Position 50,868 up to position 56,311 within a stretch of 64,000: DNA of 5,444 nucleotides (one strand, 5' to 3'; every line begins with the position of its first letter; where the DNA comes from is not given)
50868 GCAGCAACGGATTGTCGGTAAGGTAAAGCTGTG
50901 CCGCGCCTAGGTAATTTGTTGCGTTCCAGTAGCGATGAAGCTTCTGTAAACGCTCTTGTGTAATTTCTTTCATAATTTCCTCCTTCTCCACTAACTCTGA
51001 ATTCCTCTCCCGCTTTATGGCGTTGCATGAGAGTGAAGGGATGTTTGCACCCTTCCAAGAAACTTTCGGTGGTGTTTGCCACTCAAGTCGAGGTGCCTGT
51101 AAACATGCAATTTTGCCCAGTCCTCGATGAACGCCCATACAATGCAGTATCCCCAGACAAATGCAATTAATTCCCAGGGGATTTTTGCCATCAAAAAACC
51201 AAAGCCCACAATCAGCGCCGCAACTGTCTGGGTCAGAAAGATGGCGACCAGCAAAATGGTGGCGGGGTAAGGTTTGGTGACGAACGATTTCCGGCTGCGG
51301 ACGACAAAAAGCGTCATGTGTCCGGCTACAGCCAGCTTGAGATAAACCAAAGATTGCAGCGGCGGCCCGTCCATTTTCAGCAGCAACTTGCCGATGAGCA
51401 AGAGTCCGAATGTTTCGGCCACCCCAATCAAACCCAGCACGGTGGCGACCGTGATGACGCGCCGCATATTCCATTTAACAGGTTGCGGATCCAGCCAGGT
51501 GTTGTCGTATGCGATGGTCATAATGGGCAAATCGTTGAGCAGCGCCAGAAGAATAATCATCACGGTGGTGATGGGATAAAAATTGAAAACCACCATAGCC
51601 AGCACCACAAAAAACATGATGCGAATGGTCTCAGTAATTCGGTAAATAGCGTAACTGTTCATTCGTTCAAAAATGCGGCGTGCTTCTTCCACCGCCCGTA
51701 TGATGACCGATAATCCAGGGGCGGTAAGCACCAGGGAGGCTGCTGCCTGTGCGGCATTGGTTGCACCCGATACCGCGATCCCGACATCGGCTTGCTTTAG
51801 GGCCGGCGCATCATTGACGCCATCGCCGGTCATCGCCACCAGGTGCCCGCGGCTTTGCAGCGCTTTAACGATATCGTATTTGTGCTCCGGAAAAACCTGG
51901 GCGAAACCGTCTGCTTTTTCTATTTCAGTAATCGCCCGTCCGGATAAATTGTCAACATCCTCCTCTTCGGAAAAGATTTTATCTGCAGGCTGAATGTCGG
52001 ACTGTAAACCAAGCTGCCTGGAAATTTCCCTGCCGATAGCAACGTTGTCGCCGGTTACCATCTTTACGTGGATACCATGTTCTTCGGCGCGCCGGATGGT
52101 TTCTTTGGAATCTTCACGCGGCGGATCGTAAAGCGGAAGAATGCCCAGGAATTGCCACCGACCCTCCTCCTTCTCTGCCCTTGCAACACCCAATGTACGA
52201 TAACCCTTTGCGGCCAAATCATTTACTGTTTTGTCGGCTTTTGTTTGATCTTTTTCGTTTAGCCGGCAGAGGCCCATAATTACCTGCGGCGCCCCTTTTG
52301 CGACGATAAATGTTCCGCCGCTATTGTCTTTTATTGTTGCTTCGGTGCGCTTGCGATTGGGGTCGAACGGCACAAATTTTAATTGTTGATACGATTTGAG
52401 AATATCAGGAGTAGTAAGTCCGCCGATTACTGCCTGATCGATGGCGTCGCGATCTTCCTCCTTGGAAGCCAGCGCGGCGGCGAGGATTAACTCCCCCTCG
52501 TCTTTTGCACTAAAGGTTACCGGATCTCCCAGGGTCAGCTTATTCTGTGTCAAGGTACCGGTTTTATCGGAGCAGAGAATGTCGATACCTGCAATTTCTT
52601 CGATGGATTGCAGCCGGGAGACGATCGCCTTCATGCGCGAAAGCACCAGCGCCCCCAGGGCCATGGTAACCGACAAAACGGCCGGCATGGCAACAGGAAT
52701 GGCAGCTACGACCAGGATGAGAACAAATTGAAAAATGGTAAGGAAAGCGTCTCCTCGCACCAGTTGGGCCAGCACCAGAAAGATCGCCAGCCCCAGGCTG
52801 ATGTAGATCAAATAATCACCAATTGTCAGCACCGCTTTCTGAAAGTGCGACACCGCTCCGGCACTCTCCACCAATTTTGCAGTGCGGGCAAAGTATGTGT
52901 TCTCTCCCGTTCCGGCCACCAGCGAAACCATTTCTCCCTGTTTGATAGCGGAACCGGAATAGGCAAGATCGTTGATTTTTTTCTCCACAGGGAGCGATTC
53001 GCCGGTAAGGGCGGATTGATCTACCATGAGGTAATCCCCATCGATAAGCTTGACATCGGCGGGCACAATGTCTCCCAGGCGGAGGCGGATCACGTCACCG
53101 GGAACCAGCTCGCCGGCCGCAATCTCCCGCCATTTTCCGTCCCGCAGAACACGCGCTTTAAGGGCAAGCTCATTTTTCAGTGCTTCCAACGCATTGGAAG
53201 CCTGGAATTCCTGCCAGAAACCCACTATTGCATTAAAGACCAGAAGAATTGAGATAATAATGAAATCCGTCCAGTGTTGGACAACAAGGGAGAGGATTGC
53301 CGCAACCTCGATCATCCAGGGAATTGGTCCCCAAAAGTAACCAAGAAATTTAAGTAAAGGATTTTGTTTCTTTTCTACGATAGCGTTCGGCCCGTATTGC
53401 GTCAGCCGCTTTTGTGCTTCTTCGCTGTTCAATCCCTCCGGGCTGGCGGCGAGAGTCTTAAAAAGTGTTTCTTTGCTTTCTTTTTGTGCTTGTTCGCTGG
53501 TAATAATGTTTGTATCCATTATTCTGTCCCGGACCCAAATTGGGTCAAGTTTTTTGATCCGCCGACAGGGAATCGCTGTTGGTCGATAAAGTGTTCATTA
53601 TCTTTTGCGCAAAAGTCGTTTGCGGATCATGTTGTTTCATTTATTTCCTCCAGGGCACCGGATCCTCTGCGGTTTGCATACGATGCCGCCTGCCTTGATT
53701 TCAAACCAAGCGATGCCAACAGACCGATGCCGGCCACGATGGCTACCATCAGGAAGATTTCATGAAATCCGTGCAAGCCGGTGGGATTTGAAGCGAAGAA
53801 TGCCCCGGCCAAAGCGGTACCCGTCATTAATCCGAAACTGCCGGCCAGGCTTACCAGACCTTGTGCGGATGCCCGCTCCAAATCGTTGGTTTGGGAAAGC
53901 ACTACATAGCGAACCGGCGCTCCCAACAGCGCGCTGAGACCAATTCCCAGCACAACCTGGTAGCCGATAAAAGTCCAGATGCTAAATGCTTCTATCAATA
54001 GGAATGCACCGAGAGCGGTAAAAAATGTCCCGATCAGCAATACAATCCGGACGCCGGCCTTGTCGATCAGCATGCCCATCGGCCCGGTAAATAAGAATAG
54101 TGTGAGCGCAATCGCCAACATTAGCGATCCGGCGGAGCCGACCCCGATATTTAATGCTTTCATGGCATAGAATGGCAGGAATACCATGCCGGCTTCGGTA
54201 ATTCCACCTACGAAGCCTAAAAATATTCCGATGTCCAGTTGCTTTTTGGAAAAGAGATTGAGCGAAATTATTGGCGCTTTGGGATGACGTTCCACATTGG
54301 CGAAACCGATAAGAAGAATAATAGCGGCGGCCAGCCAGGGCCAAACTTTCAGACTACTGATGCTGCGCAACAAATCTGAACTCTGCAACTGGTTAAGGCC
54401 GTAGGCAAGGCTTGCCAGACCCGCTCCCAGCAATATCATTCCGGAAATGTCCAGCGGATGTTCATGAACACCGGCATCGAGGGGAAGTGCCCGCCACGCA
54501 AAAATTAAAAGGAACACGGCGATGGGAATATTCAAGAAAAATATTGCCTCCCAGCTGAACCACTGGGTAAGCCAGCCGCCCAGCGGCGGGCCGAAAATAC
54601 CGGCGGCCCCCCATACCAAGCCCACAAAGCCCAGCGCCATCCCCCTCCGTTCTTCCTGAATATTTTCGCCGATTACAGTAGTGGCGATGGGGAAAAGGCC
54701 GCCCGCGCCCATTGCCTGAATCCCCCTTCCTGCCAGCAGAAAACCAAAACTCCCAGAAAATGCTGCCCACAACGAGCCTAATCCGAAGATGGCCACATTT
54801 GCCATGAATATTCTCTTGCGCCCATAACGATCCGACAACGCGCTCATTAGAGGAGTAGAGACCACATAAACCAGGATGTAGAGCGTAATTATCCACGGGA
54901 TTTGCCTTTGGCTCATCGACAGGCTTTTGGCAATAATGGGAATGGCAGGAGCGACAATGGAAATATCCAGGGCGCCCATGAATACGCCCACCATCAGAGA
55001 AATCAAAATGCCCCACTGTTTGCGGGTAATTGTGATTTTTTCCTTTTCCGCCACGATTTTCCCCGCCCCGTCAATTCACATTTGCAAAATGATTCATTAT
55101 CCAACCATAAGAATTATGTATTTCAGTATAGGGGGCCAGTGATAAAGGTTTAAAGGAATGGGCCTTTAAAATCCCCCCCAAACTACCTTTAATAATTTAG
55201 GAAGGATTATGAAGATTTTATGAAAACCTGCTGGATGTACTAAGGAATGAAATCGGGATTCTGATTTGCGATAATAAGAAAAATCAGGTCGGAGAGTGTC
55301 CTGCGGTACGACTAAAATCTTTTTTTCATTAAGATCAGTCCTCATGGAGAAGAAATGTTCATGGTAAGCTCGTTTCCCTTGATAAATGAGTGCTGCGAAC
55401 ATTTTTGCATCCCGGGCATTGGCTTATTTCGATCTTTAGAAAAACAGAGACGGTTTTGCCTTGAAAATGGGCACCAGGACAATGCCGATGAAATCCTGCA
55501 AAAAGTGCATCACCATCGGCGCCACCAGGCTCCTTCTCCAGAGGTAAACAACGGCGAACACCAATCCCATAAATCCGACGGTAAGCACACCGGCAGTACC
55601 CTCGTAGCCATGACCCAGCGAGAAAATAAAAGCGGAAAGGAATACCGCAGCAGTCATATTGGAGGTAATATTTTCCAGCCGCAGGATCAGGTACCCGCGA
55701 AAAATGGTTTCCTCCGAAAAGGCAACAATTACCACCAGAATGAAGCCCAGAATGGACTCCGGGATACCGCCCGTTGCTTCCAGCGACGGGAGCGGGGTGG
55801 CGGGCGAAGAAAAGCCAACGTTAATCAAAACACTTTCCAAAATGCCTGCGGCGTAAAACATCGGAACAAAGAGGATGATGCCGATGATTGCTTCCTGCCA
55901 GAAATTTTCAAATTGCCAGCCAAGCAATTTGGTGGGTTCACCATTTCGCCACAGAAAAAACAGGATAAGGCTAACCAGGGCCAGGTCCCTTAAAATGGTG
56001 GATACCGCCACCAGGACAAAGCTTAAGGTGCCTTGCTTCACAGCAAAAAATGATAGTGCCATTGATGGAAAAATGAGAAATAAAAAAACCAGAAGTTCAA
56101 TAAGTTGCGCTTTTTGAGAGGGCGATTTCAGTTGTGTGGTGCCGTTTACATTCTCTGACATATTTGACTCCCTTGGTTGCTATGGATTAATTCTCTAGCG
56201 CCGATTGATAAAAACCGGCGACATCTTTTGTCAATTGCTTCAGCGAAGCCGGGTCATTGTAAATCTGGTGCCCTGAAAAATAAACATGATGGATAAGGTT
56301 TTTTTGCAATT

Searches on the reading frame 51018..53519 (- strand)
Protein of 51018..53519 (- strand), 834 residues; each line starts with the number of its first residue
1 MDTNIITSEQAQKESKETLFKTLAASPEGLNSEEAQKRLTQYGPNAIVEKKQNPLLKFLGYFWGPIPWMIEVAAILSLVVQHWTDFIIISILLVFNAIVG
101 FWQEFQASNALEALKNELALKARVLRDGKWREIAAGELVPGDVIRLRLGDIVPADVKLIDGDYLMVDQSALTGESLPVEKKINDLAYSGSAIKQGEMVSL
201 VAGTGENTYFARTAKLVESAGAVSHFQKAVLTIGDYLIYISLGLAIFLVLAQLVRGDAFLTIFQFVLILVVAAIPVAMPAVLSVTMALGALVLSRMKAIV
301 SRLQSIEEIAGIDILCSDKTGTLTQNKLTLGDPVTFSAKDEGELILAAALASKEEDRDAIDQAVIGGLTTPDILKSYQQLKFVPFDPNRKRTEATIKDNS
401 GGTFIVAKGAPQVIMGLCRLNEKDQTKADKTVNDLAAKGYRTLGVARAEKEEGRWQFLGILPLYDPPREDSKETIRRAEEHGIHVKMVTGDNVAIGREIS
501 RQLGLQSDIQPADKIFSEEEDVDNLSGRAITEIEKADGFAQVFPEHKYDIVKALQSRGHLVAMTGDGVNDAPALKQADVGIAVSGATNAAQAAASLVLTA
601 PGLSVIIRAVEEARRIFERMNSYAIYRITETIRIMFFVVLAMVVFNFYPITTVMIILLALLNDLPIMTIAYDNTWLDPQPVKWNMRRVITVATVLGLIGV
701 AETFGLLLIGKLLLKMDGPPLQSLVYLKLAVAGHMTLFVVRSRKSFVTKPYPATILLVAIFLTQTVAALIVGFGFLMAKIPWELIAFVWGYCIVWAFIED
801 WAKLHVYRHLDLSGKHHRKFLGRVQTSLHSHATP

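Call 48: search_protein_families(library=pfam, proteins=[window:51018-53519:-], max_evalue=0.001)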
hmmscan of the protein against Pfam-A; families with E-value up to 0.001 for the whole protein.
window:51018-53519:- (834 aa): 5 families
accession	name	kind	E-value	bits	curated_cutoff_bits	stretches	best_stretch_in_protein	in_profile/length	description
PF00122.25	E1-E2_ATPase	-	9.8e-48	162.5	28.1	1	120-295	5-180/181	E1-E2 ATPase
PF00702.32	Hydrolase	-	2.3e-17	64.5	26.4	1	312-578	1-191/191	haloacid dehalogenase-like hydrolase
PF00690.31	Cation_ATPase_N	-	3.4e-15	55.9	20.4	1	13-77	3-69/69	Cation transporter/ATPase, N-terminus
PF13246.12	Cation_ATPase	-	5.6e-06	26.7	21.7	1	367-419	36-89/91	Cation transport ATPase (P-type)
PF08282.18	Hydrolase_3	-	1.4e-05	25.4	20.9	0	552-598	197-243/255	haloacid dehalogenase-like hydrolase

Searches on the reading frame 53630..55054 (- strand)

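Call 48: search_protein_families(library=pfam, proteins=[window:53630-55054:-], max_evalue=0.001)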
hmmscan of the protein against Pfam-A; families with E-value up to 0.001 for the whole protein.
window:53630-55054:- (475 aa): 2 families
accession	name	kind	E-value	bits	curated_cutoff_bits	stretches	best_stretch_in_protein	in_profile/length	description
PF07690.21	MFS_1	-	2.7e-58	198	33.4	2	20-293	1-254/347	Major Facilitator Superfamily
PF00083.30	Sugar_tr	-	2.7e-10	40.2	22.3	1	48-187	44-189/452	Sugar (and other) transporter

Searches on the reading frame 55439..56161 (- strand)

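Call 68: search_protein_families(library=ncbifam, proteins=[window:55439-56161:-], max_evalue=0.01)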
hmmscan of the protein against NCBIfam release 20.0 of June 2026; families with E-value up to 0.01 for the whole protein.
window:55439-56161:- (241 aa): 8 families
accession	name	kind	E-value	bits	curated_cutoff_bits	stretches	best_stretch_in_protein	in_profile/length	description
NF041647.1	ABC_perm_CPBP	equivalog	1.6e-12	47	435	1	20-229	420-633/636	ABC transporter permease subunit/CPBP intramembrane protease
NF040914.1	Mrt_core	domain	8.6e-10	38.6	100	1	143-225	8-100/108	myxosortase family intramembrane protease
NF040594.1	CPBP_fam_MrtC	equivalog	2.1e-07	30.9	195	1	143-221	122-210/221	myxosortase MrtC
NF033192.3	CPBP_JDVT_MrtJ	equivalog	8.5e-07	29.6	75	1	140-222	2-91/98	JDVT-CTERM system glutamic-type intramembrane protease MrtJ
NF040589.1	CPBP_Synerg_MrtS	equivalog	5.3e-06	26.7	130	1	144-231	81-168/170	Synerg-CTERM system glutamic-type intramembrane protease MrtS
NF040674.1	CPBP_fam_MrtP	equivalog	4.3e-05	23.1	250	1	140-221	250-341/354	myxosortase MrtP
NF046050.1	CPBP_fam_MroQ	equivalog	0.00035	20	270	1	137-226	128-220/243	intramembrane glutamic endopeptidase MroQ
NF050068.1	Rv0804_CPBP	equivalog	0.0034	17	200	1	147-220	104-183/197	Rv0804 family intramembrane glutamic endopeptidase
